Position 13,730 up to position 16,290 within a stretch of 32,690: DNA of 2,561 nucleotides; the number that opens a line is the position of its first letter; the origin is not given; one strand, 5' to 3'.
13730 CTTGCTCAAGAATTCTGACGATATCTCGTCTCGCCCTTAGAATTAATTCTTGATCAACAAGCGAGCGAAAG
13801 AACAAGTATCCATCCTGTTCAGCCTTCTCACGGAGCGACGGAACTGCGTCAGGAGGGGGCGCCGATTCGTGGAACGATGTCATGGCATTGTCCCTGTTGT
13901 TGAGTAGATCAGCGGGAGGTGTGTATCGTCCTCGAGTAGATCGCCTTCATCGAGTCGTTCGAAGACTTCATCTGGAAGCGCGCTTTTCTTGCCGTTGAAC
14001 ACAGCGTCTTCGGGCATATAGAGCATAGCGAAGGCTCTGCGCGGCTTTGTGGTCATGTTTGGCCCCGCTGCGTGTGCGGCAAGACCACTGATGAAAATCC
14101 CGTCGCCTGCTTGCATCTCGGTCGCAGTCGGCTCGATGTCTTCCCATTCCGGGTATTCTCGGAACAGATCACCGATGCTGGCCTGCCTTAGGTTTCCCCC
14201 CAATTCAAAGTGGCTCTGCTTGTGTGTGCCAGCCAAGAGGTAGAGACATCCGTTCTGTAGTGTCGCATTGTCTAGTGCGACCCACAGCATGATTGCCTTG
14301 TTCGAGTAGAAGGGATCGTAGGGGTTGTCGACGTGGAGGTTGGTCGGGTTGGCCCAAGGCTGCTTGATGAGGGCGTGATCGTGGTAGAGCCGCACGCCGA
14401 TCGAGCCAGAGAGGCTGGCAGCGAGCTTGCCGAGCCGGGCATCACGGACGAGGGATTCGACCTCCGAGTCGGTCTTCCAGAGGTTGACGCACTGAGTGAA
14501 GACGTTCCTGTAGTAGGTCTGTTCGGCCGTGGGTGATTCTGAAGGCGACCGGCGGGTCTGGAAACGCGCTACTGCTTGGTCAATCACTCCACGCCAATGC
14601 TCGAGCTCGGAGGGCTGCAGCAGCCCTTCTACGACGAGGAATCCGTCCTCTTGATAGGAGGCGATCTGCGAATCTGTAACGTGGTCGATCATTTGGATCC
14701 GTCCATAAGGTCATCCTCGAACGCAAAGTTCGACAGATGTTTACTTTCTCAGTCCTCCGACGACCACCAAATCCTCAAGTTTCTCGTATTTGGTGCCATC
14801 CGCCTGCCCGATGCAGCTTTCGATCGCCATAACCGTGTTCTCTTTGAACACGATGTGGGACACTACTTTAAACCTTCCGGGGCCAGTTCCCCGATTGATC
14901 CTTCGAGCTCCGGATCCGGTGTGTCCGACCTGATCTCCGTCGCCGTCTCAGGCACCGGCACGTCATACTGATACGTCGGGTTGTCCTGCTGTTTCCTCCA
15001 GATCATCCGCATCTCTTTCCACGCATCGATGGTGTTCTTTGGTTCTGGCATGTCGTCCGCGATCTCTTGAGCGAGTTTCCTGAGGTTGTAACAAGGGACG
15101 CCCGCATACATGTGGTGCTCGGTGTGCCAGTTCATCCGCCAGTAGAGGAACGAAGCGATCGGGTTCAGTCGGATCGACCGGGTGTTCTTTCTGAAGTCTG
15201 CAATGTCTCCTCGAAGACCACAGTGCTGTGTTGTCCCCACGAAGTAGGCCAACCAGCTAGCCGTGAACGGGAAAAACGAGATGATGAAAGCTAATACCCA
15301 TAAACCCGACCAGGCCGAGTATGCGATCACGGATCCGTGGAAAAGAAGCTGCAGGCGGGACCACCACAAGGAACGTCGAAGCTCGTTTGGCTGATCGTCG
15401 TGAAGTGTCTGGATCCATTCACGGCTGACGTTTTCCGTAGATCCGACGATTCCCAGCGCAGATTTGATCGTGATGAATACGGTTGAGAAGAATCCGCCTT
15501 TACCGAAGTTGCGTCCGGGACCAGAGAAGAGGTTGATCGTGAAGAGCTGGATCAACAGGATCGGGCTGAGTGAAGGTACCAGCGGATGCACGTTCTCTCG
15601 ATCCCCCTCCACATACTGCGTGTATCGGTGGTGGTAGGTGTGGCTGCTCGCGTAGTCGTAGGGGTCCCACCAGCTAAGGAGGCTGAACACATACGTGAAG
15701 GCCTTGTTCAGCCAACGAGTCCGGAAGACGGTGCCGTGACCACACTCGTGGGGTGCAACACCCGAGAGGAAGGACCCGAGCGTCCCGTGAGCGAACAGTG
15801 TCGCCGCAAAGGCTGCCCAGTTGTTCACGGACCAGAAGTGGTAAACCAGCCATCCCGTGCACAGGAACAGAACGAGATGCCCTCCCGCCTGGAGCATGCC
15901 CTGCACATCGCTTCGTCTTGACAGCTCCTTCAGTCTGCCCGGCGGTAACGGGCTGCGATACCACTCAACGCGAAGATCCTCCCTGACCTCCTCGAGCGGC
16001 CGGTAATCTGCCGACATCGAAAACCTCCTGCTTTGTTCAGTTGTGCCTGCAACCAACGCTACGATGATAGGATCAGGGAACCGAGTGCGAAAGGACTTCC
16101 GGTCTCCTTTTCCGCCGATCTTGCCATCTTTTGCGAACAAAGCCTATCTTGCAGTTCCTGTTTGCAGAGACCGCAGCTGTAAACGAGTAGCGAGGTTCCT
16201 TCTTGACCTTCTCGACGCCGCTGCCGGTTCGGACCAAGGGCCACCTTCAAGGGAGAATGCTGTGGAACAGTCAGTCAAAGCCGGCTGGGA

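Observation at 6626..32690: Nine PhyH-family Fe(II)/2OG oxygenase genes packed into one 26-kb stretch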

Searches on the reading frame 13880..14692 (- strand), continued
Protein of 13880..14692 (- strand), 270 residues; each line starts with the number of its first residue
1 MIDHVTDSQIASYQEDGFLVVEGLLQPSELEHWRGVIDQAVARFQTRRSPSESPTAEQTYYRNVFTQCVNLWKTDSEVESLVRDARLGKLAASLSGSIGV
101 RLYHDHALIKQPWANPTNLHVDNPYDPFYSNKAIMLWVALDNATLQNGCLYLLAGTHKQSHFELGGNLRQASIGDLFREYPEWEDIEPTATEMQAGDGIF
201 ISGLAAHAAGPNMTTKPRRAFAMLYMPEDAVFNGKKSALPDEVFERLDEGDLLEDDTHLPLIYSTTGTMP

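Call 39: find_encoding_contigs(protein=P0002, flank=10000, max_places=2)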
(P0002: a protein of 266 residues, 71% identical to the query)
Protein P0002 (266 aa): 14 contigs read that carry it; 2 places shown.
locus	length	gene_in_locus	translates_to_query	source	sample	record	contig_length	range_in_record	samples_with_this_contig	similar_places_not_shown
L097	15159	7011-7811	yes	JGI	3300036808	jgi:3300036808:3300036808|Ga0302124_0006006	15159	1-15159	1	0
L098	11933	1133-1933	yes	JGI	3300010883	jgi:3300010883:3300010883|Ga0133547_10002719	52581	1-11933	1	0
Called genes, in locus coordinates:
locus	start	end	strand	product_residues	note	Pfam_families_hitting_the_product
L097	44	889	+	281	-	PF03062:MBOAT, PF13813:MBOAT_2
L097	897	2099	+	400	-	-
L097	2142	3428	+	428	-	PF02746:MR_MLE_N, PF13378:MR_MLE_C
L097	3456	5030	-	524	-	PF01053:Cys_Met_Meta_PP (weak), PF00266:Aminotran_5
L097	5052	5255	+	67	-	-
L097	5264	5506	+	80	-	PF00251:Glyco_hydro_32N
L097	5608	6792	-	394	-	PF02746:MR_MLE_N, PF13378:MR_MLE_C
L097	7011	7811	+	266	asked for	PF05721:PhyH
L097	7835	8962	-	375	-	PF02746:MR_MLE_N, PF13378:MR_MLE_C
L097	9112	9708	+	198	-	PF00106:adh_short, PF08659:KR (weak), PF13561:adh_short_C2, PF00106:adh_short, PF13561:adh_short_C2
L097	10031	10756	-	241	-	-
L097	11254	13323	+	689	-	PF02516:STT3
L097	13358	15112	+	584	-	PF26099:DUF8034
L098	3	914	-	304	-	?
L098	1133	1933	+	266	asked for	PF05721:PhyH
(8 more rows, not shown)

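Call 40: find_encoding_contigs(protein=P0009, flank=10000, max_places=1)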
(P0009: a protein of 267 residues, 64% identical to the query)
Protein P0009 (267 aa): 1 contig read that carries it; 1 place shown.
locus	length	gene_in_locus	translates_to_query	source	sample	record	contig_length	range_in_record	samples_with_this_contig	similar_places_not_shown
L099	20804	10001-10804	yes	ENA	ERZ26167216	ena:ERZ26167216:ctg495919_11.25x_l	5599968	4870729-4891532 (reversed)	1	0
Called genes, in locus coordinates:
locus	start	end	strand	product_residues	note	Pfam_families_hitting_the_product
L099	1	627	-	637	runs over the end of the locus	PF23952:LRR_EndoS (faint), PF14580:LRR_9 (weak), PF23211:LRR_LRWD1 (faint), PF12799:LRR_4, PF13855:LRR_8, PF12799:LRR_4, PF13855:LRR_8, PF13860:FlgD_ig, +2 more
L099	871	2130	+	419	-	PF13546:DDE_5, PF01609:DDE_Tnp_1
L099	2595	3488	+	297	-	PF02633:Creatininase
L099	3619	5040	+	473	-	-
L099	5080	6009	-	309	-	PF08240:ADH_N, PF16912:Glu_dehyd_C (weak), PF00107:ADH_zinc_N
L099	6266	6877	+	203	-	PF06917:Pectate_lyase_2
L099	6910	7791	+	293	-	PF06917:Pectate_lyase_2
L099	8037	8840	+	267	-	PF05721:PhyH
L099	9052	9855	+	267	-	PF05721:PhyH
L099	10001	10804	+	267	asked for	PF05721:PhyH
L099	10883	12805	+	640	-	PF20581:DUF6785, PF20580:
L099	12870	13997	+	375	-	PF02746:MR_MLE_N, PF13378:MR_MLE_C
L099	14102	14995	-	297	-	PF02517:Rce1-like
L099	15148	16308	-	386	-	PF02746:MR_MLE_N, PF13378:MR_MLE_C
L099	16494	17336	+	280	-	PF00795:CN_hydrolase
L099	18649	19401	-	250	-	PF05721:PhyH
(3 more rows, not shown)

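Call 43: find_encoding_contigs(protein=P0241, flank=10000, max_places=3)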
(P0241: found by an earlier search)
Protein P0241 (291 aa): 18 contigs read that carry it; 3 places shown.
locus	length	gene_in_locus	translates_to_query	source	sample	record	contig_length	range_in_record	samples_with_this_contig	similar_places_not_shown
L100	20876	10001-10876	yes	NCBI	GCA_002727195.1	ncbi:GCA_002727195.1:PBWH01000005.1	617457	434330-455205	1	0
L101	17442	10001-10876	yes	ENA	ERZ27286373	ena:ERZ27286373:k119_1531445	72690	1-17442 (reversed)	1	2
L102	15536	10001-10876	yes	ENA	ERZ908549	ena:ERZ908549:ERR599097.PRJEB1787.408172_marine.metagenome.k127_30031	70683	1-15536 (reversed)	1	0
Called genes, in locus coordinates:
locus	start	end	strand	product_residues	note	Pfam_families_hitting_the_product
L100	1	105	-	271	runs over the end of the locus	PF05721:PhyH (weak)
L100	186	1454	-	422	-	-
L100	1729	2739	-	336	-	PF00296:Bac_luciferase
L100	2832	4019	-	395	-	PF02515:CoA_transf_3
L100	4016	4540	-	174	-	PF19315:MC_hydratase, PF01575:MaoC_dehydratas, PF13452:FAS1_DH_region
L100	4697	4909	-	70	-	-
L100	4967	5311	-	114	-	-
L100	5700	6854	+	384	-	PF00487:FA_desaturase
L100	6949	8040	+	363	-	-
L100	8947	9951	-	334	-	PF02826:2-Hacid_dh_C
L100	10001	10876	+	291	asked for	PF05721:PhyH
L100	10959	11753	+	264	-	PF05721:PhyH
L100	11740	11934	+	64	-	-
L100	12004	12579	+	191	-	-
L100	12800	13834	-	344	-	PF03786:UxuA, PF01261:AP_endonuc_2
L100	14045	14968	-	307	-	PF00685:Sulfotransfer_1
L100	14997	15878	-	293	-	-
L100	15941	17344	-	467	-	PF01546:Peptidase_M20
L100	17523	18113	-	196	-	-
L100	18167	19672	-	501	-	-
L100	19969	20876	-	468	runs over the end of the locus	PF00884:Sulfatase, PF16347:SGSH_C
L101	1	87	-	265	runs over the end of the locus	PF05721:PhyH (weak)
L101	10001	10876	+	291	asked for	PF05721:PhyH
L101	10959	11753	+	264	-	PF05721:PhyH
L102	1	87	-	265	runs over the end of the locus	PF05721:PhyH (weak)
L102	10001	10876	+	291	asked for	PF05721:PhyH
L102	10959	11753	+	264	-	PF05721:PhyH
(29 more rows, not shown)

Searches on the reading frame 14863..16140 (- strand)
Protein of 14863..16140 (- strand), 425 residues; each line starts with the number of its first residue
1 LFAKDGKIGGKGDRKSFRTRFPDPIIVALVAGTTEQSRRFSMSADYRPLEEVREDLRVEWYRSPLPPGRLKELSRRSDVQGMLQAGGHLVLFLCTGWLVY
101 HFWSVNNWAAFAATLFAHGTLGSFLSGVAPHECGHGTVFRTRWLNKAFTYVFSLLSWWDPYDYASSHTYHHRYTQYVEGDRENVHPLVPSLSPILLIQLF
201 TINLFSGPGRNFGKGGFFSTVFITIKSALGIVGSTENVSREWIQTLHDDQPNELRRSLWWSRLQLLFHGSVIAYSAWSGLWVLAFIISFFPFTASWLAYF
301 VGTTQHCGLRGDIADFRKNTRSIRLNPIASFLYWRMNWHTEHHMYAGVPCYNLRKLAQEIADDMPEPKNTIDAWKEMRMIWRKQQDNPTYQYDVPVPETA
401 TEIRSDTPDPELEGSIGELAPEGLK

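Call 4: search_protein_families(library=pfam, proteins=[window:14863-16140:-], max_evalue=0.001)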
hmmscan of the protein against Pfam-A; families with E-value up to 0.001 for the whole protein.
window:14863-16140:- (425 aa): 1 family
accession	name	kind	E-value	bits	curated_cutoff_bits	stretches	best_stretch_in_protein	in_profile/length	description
PF00487.30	FA_desaturase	-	1.9e-27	97.1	29.7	1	107-368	2-246/253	Fatty acid desaturase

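Call 44: search_protein_families(library=ncbifam, proteins=[window:14863-16140:-], max_evalue=0.00001)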
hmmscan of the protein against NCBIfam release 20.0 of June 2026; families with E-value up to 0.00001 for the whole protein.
window:14863-16140:- (425 aa): 2 families
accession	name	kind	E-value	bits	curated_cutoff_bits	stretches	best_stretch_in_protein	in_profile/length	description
NF052549.1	FAdesatDesBBac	equivalog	5.1e-07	29.3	500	1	59-383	8-312/340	Delta(10) desaturase DesB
NF041365.1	GntB_guanitoxin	equivalog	3.9e-06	26.5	380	0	280-364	197-282/308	guanitoxin biosynthesis L-arginine gamma (S) hydroxylase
